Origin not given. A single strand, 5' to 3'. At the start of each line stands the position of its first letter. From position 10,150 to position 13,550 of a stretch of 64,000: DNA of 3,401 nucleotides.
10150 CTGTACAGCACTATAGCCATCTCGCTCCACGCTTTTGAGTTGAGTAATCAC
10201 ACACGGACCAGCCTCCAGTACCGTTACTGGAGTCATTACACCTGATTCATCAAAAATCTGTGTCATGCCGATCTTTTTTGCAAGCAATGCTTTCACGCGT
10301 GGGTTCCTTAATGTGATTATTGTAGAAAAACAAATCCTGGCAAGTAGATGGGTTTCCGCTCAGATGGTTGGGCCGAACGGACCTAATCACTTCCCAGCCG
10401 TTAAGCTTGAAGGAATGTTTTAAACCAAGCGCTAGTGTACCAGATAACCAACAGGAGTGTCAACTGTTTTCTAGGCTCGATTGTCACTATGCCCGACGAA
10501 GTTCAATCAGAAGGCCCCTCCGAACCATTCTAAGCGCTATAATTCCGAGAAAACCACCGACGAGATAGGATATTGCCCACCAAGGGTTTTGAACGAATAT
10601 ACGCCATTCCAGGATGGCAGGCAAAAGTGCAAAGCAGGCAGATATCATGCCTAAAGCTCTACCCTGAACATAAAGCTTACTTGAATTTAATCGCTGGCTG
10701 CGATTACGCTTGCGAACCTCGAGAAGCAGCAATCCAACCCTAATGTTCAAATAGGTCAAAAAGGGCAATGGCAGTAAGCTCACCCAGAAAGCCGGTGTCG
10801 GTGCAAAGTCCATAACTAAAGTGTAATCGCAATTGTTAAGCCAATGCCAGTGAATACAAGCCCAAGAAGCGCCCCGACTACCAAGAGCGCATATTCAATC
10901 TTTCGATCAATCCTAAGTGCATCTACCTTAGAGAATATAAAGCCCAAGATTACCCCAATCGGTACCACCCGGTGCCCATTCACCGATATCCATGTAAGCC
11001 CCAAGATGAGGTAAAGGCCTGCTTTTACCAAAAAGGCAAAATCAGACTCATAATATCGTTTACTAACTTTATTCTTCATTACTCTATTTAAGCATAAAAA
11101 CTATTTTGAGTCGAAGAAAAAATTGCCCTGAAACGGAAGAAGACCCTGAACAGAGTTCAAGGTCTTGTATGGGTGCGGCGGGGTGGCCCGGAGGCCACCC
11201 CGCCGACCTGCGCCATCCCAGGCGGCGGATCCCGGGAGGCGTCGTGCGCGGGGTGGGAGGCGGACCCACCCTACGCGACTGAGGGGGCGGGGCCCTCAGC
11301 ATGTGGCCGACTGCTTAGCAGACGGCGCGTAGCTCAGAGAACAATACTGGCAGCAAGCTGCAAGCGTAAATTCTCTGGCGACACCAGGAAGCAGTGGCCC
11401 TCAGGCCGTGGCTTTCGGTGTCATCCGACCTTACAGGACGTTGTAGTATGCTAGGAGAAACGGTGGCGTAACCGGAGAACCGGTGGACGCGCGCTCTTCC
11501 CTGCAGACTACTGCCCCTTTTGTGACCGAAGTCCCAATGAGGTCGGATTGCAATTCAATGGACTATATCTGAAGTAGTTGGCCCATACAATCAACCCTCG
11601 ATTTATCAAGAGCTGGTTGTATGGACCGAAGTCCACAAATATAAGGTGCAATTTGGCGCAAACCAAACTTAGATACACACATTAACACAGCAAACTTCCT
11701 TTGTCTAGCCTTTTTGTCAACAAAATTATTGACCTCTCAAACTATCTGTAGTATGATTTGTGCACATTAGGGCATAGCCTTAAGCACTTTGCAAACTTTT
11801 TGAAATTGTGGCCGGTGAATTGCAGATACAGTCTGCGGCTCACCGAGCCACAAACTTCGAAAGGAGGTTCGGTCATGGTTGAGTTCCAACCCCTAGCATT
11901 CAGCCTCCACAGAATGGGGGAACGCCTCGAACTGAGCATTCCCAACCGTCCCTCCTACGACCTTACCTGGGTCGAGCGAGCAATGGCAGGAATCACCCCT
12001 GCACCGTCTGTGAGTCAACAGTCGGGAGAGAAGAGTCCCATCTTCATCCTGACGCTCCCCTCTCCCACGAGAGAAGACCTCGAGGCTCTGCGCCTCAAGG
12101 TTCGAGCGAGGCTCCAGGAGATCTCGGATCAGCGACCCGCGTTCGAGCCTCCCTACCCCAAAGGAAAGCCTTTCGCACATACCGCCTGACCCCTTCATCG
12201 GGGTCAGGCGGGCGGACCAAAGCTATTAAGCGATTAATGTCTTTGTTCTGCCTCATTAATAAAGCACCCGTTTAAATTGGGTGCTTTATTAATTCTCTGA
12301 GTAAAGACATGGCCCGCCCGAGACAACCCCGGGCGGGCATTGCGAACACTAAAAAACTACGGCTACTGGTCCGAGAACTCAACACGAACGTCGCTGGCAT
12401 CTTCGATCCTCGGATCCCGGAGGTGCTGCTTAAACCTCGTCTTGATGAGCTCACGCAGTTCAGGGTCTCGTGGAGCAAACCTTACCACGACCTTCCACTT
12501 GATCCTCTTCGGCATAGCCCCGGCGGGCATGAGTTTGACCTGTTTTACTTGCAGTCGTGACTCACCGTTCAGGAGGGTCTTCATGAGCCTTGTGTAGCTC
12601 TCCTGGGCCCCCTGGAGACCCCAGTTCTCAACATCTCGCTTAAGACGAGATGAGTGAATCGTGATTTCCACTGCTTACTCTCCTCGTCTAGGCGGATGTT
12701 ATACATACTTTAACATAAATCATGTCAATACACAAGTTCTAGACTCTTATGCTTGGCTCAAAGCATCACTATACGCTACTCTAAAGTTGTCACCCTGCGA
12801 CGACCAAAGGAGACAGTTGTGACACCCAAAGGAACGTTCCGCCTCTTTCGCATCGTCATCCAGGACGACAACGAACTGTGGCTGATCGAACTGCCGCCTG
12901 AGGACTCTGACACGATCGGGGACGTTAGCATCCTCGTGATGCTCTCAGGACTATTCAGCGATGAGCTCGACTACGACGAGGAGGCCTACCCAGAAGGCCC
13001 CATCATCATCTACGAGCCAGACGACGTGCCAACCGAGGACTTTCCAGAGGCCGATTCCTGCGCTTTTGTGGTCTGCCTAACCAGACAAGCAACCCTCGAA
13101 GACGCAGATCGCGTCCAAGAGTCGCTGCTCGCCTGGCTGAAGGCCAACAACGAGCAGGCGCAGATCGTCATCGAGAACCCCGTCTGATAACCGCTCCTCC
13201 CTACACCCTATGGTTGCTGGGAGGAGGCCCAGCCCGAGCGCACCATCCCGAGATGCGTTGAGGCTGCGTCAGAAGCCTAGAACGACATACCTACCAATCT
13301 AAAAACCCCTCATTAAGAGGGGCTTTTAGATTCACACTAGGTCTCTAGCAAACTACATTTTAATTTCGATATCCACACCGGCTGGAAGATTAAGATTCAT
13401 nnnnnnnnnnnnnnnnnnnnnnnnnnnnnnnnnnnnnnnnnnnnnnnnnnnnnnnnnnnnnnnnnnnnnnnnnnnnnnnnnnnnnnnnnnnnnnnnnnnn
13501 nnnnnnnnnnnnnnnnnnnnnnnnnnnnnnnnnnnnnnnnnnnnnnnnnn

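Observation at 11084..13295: A 2.2-kb foreign insert, part of a 3.05-kb gap, splits the normally invariant rpsJ|rplC junction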

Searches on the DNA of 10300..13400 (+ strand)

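Call 6: search_rna_families(source=window, start=10300, end=13400, threshold=evalue, max_evalue=10, show_alignments=2)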
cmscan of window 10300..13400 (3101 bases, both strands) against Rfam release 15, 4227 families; matches with E-value up to 10: 11.
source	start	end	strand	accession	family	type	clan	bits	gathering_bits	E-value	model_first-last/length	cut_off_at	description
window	12203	12300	+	RF02362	Yfr10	Gene; sRNA;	-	24.1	43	1.6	1-78/78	no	Cyanobacterial functional RNA 10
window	11796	11864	+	RF03757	mir-6536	Gene; miRNA;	-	20.6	100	1.1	1-81/81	no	mir-6536 microRNA precursor family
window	12258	12331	-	RF00513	Trp_leader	Cis-reg; leader;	-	19.4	41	1.4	1-100/100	no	Tryptophan operon leader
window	12310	12344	-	RF01356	CRISPR-DR28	Gene; CRISPR;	-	18.7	35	7.2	1-24/24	no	CRISPR RNA direct repeat element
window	13301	13359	-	RF02438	SpF51_sRNA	Gene; sRNA;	-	18.2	50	6.2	1-45/45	no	Streptococcus sRNA SpF51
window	13291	13400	-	RF00557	L10_leader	Cis-reg; leader;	-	17.8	44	8.5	38-138/138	5'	Ribosomal protein L10 leader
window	11101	11162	-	RF02843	RefA5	Gene; antisense;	-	17.7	91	3.1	1-68/68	no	Enterococcus sRNA A5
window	11176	11216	+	RF01759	sucC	Cis-reg;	-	17.6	50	2.7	9-47/70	no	sucC RNA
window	12076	12102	-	RF00116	C0465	Gene; sRNA;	-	17.5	40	9.8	46-72/78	no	C0465 RNA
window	11128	11162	-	RF02401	ClpQY_promoter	Cis-reg;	-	15.7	42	3.6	1-36/57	no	ClpQY promoter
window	11068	11220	+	RF00064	HgcG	Gene; snRNA; snoRNA; HACA-box;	-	14.8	77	0.37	1-276/276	no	HgcG RNA (Pab40)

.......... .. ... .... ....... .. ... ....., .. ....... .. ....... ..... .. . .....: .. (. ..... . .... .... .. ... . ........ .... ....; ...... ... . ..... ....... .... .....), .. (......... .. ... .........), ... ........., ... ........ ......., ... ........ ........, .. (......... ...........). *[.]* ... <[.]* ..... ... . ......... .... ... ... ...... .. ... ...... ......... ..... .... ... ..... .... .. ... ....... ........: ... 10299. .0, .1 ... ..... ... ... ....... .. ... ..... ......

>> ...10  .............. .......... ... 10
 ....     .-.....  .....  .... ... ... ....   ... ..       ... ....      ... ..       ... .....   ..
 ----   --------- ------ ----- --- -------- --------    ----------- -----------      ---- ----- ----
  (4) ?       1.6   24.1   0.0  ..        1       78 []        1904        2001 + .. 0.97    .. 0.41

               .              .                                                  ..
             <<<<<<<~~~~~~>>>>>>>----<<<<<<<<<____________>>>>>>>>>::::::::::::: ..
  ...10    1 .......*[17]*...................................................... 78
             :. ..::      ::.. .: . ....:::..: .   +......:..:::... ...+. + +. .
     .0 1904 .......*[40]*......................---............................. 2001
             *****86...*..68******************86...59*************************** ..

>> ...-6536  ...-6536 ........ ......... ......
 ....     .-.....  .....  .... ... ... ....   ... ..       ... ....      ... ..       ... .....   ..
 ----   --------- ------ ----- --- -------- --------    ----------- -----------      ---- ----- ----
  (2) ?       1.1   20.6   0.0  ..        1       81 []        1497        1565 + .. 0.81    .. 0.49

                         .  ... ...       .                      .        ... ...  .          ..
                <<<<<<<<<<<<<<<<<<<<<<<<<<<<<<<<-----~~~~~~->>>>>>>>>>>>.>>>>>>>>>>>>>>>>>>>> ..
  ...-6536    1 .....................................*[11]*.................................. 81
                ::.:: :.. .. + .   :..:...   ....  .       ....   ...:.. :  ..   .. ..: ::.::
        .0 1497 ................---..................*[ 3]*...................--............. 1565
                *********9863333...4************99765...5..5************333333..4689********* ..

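Call 29: search_dna_similar(query=window:11084-13295:+, collection=phages, mode=distant, max_rows=10)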
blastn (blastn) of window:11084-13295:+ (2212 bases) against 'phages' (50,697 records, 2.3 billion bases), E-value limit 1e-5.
No match.

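Call 30: search_dna_similar(query=window:11084-13295:+, collection=plasmids, mode=distant, max_rows=10)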
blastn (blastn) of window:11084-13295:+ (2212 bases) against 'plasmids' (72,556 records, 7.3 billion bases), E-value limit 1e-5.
No match.

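Call 71: build_rna_model(alignment_id=A5, structure=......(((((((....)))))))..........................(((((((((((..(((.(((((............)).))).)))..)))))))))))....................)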
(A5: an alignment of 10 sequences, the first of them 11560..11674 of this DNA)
Model R1 built from alignment A5 (10 sequences, 127 columns); structure: as given.
model positions 116; base pairs 26; branch points 1; effective number of sequences 1.82; information 0.59 bits per position. Calibrated on 0.2 Mb of random sequence (short: E-values are rough).
structure used (alignment columns):
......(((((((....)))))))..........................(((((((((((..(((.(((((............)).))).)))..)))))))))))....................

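Call 72: search_with_rna_model(model_id=R1, sources=[window, L011, L012, L013, L014, L015, L016, L017, L018, L019, L020, L021, L094, L095, L097, L098, L099, L100, L101, L102, L103, L105, L106, L107, L001, L003, L005, L008], max_evalue=1)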
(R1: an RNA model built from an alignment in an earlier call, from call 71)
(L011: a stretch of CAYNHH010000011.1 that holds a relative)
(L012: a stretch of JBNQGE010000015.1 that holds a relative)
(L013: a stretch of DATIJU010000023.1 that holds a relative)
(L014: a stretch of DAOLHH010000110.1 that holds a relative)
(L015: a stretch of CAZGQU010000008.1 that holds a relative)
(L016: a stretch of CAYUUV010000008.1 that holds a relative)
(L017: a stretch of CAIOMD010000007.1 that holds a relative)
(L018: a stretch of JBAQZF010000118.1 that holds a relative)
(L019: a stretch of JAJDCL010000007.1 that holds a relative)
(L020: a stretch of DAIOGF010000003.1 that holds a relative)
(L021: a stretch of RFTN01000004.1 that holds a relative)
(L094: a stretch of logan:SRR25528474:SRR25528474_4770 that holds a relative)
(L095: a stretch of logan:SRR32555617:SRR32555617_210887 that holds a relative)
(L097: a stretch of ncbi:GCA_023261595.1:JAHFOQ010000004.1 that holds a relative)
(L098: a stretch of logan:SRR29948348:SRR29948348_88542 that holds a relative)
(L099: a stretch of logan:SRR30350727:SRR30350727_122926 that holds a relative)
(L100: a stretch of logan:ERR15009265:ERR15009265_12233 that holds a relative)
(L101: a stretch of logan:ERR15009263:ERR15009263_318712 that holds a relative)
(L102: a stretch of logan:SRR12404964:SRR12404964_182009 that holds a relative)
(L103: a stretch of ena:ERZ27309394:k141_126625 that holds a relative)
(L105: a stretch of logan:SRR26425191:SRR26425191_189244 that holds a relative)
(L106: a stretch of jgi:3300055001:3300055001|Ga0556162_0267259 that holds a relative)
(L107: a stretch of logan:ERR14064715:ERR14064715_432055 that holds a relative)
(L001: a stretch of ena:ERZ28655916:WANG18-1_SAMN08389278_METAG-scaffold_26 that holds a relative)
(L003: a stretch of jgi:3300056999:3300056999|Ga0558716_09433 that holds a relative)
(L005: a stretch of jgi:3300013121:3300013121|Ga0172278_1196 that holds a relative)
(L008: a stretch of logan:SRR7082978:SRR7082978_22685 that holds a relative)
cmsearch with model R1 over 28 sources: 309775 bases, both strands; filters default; matches with E-value up to 1: 20.
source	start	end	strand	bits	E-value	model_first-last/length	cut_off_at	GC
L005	11009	11124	+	121.1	5e-28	1-116/116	no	0.43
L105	2304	2416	+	118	3.1e-27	1-116/116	no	0.5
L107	3093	3205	-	118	3.1e-27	1-116/116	no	0.5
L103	4303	4418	+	117.7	3.6e-27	1-116/116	no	0.48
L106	1048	1160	+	117.2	5.1e-27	1-116/116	no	0.49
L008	2547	2663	+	116.3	8.2e-27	1-116/116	no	0.43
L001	10993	11107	+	115.4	1.4e-26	1-116/116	no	0.44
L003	11456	11563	+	111.9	1.1e-25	1-116/116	no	0.42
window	11565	11674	-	108.4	8.8e-25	1-116/116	no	0.41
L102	1239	1354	+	91.5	1.8e-20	1-116/116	no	0.47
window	11525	11642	+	41.9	8e-08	1-116/116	no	0.43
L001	11027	11156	-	39.5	3.1e-07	1-116/116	no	0.39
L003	11486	11591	-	39.4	3.4e-07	1-116/116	no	0.41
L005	11044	11156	-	38.3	6.3e-07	1-116/116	no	0.38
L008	2582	2697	-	38.1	7.3e-07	1-116/116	no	0.4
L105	2354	2414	-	29.2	0.00013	38-101/116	no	0.52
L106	1098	1158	-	29.2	0.00013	38-101/116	no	0.52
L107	3095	3155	+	29.2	0.00013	38-101/116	no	0.52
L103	4353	4416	-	29.1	0.00014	38-101/116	no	0.5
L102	1269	1369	-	23.5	0.0039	1-116/116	no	0.44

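Call 96: search_rna_families(source=L103, start=4090, end=5000, threshold=evalue, max_evalue=10)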
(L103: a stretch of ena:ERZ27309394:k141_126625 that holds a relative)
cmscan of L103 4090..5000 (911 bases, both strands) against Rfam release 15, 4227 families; matches with E-value up to 10: 10.
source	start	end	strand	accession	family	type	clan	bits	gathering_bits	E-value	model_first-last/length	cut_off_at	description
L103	4638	4692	+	RF03407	MIR531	Gene; miRNA;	-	17.7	70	3.1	1-69/69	no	MIR531 microRNA precursor family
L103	4853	4913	+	RF02985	ftsZ-DE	Gene; sRNA;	-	17.2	72.2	1.5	1-69/69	no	ftsZ-DE RNA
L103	4887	4947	+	RF00519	suhB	Gene; sRNA;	CL00108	16.4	41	1.4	1-77/77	no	Makes More Granules Regulator RNA (mmgR)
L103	4886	4939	-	RF02628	Hrs1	Gene; sRNA;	-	16.4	56.4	2.4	1-74/74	no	Hfq-regulated sRNA 1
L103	4856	4938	+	RF02232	sX13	Gene; sRNA;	-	15.4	50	2.9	1-115/115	no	Xanthomonadaceae sRNA sX13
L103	4888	4911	-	RF02814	Sso133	Gene; sRNA;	-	14.5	44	9.2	33-56/73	no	Sulfolobus sRNA133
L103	4333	4372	+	RF04033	mir-8512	Gene; miRNA;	-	14.2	90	8.7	1-61/61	no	mir-8512 microRNA precursor family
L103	4645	4708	+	RF02162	XIST_A_REPEAT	Gene; sRNA;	-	14.1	33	3.8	1-37/37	no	XIST RNA A repeat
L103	4887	4913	-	RF02354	BjrC80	Gene; sRNA;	-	14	80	4.7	51-77/162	no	Bradyrhizobiaceae sRNA BjrC80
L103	4881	4916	+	RF01752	psaA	Cis-reg;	-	10.5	50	9.9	43-80/197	no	psaA RNA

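Call 97: search_rna_families(source=L105, start=2095, end=2900, threshold=evalue, max_evalue=10)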
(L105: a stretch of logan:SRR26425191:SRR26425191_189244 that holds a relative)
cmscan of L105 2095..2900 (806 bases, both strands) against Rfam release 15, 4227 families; matches with E-value up to 10: 12.
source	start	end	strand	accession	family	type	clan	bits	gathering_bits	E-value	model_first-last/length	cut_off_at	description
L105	2120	2167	-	RF03199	MIR5271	Gene; miRNA;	-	19.1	90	1.3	1-78/78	no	MIR5271 microRNA precursor family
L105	2108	2182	+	RF00258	mir-130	Gene; miRNA;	-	19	40.6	0.69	1-83/83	no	mir-130 microRNA precursor family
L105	2542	2602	-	RF03600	MIR3627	Gene; miRNA;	-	18.8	64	0.34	1-89/89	no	MIR3627 microRNA precursor family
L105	2544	2598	+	RF03600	MIR3627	Gene; miRNA;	-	18.7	64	0.38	1-89/89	no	MIR3627 microRNA precursor family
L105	2116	2173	+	RF03713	mir-1756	Gene; miRNA;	-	18.3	100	1.4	1-90/90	no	mir-1756 microRNA precursor family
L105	2550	2587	-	RF03337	mir-6505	Gene; miRNA;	-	18.1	96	0.81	1-68/68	no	mir-6505 microRNA precursor family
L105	2775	2832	+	RF03228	mir-1471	Gene; miRNA;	-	17.8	82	2.1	1-57/57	no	mir-1471 microRNA precursor family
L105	2781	2811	+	RF01838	sobemo_FSE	Cis-reg; frameshift_element;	-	17.6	55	0.91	26-55/79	no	sobemovirus ribosomal frameshift elemental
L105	2545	2590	-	RF03766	mir-3155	Gene; miRNA;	-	16.4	70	2.4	1-56/56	no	mir-3155 microRNA precursor family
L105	2552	2589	+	RF03337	mir-6505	Gene; miRNA;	-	16.2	96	2.8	1-68/68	no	mir-6505 microRNA precursor family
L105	2635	2738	-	RF02809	RsmW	Gene; sRNA;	CL00106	15.6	52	4.6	1-124/124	no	RsmW RNA family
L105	2544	2598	+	RF03191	mir-1913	Gene; miRNA;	-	15.1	105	8.8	1-80/80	no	mir-1913 microRNA precursor family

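Call 101: search_with_rna_model(model_id=R1, sources=[L108, L109, L110, L111, L096, L104, L002, L004, L006, L007, L009, L010], max_evalue=1)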
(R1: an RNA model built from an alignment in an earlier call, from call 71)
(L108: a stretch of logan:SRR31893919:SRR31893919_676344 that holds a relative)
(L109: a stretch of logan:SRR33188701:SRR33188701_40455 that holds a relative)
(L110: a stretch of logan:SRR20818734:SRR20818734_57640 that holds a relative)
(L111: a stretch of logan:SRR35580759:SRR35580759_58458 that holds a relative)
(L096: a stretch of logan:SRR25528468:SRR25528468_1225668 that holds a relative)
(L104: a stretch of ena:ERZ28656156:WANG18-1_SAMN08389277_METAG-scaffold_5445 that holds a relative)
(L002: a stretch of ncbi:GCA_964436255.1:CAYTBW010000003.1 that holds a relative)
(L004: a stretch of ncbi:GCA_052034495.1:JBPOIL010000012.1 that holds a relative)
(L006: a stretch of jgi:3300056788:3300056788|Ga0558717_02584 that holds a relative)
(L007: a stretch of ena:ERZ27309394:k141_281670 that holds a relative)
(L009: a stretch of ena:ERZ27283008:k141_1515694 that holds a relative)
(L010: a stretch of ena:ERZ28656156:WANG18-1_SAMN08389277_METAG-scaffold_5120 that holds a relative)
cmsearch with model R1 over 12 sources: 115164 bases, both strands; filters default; matches with E-value up to 1: 14.
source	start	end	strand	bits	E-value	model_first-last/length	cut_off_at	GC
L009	2027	2142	+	121.1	1.8e-28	1-116/116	no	0.43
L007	10993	11107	+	115.4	5.3e-27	1-116/116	no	0.44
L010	5276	5390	+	115.4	5.3e-27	1-116/116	no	0.44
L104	4303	4418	+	112.9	2.3e-26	1-116/116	no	0.49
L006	11475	11582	+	111.9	4e-26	1-116/116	no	0.42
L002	11457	11564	+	109.4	1.8e-25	1-116/116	no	0.4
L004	11457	11564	+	109.4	1.8e-25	1-116/116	no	0.4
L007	11027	11156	-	39.5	1.2e-07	1-116/116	no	0.39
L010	5310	5439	-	39.5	1.2e-07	1-116/116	no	0.39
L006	11505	11610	-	39.4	1.3e-07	1-116/116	no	0.41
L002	11487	11593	-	38.9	1.7e-07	1-116/116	no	0.38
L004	11487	11593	-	38.9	1.7e-07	1-116/116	no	0.38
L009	2062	2174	-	38.3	2.3e-07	1-116/116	no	0.38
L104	4353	4416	-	29.1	5.4e-05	38-101/116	no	0.5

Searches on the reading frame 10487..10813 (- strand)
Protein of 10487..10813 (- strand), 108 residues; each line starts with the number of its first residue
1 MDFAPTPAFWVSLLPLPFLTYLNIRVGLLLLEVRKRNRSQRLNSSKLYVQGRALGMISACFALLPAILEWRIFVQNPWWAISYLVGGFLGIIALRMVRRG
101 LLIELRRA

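Call 7: search_protein_families(library=pfam, proteins=[window:10487-10813:-], max_evalue=1)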
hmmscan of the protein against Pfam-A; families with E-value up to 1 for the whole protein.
window:10487-10813:- (108 aa): 0 families

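Call 46: search_protein_families(library=phrogs, proteins=[window:10487-10813:-], max_evalue=1)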
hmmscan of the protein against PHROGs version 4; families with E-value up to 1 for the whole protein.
window:10487-10813:- (108 aa): 1 family
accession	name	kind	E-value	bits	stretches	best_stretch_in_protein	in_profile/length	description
phrog_22254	-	unknown function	0.13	13.4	1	71-93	6-28/47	-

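Call 47: search_protein_families(library=padloc, proteins=[window:10487-10813:-], max_evalue=1)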
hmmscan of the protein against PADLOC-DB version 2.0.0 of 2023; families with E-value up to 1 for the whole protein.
window:10487-10813:- (108 aa): 0 families

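Call 48: search_protein_families(library=ncbifam, proteins=[window:10487-10813:-], max_evalue=1)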
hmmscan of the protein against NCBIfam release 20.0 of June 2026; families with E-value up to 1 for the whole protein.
window:10487-10813:- (108 aa): 2 families
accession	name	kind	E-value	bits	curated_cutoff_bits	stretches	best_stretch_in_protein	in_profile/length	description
NF005041.0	PRK06458.1-1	equivalog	0.013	14.5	951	1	24-94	15-85/526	hydrogenase 4 subunit F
NF009292.0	PRK12651.1-3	equivalog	0.19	11.7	213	1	70-102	15-46/158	Na+/H+ antiporter subunit E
